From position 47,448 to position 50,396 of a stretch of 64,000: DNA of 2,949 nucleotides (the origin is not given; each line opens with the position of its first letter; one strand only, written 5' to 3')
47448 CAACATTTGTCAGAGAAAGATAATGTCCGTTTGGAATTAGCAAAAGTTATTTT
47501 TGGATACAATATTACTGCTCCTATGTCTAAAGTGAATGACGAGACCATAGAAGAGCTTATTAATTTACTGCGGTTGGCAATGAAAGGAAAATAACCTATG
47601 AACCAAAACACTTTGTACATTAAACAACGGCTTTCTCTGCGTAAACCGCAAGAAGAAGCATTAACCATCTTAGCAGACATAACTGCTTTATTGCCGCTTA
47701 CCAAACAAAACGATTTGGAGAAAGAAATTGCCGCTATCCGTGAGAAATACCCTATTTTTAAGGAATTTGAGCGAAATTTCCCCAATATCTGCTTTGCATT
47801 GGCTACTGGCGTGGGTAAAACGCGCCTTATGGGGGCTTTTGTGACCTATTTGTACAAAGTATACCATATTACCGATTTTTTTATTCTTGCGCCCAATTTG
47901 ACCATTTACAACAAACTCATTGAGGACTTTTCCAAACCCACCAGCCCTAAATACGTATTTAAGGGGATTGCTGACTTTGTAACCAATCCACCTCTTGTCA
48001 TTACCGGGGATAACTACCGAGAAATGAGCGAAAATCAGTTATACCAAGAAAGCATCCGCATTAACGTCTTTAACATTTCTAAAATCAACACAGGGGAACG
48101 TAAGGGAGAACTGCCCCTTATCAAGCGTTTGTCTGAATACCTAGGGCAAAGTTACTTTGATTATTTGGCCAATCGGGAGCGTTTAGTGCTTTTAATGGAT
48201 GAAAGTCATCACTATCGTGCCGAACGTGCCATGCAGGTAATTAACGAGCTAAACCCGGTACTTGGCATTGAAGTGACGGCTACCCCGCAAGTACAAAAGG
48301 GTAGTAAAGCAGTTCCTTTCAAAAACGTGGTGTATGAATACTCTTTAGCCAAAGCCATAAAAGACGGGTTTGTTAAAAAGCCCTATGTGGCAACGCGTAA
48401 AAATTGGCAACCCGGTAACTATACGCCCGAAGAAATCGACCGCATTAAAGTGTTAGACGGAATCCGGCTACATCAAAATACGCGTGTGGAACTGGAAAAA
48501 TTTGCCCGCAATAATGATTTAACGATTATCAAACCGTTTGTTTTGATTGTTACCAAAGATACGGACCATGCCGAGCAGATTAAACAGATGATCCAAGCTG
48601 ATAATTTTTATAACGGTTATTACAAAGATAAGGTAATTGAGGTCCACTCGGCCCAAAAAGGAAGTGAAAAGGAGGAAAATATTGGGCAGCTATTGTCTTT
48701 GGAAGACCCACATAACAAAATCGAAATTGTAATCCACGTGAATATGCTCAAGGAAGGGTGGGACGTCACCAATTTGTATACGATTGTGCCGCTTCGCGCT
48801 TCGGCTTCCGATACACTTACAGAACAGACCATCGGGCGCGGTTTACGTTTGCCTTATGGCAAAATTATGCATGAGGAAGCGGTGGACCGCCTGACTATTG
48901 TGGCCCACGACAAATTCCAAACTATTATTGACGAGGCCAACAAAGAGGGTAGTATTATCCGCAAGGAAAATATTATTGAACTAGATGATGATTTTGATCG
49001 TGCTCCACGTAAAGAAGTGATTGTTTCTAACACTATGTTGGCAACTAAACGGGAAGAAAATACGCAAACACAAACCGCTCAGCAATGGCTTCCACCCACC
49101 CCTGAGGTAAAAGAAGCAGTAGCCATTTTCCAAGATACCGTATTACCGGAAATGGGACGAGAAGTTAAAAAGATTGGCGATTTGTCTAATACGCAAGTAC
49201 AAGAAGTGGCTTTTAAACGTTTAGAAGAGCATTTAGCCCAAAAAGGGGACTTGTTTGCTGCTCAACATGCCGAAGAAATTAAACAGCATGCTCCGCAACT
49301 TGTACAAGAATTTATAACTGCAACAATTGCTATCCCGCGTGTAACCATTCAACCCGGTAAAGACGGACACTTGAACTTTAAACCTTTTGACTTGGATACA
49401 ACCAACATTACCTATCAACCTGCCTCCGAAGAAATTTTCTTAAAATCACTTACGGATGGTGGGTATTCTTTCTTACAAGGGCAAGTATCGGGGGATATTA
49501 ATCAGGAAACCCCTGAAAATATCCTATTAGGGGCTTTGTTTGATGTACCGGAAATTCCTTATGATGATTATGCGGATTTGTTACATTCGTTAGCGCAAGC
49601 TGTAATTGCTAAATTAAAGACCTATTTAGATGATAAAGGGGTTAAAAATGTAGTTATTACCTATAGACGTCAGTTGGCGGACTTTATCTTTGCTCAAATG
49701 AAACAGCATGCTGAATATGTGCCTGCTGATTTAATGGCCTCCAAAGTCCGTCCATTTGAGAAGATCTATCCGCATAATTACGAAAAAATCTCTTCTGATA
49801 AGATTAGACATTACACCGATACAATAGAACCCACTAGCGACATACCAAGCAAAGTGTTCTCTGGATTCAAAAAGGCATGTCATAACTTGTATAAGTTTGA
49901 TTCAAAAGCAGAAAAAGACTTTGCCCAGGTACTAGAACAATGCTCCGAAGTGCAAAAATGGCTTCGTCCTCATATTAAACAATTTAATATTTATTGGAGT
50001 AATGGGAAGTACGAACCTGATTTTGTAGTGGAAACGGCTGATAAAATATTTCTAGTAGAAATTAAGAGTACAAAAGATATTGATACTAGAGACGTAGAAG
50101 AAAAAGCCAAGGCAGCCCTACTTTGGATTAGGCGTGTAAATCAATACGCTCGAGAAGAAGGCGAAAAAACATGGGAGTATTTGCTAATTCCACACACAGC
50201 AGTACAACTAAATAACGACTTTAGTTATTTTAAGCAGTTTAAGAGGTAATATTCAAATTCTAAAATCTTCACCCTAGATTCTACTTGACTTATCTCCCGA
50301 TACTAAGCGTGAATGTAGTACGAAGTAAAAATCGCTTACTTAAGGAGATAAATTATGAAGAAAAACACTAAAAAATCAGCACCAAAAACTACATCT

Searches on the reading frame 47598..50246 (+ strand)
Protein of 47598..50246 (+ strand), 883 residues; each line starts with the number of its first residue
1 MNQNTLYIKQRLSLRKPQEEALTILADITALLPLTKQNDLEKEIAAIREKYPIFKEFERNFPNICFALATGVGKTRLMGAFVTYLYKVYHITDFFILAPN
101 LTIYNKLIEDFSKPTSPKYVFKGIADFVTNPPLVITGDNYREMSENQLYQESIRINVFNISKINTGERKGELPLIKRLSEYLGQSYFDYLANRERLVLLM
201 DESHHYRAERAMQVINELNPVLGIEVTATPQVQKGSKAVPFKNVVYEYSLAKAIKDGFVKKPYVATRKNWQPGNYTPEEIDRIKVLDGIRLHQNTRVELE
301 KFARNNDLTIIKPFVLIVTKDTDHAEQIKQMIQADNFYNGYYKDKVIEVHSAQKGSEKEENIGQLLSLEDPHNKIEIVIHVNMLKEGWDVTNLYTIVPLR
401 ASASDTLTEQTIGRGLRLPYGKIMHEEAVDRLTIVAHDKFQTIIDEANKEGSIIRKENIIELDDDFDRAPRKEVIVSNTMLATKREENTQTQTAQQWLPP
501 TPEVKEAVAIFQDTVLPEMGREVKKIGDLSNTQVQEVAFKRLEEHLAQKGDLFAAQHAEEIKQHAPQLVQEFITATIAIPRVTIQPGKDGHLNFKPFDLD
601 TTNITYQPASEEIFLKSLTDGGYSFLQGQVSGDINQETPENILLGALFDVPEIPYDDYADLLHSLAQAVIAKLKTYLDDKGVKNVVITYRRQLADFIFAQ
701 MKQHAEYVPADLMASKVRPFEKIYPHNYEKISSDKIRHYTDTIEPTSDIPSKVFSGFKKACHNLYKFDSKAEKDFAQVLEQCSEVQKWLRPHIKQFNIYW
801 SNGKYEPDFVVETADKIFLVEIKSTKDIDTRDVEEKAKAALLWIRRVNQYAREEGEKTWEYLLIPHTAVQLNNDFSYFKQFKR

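Call 79: find_encoding_contigs(protein=window:47598-50246:+, flank=500, max_places=3)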
Protein window:47598-50246:+ (883 aa): no gene with exactly this product is on record in the collection.
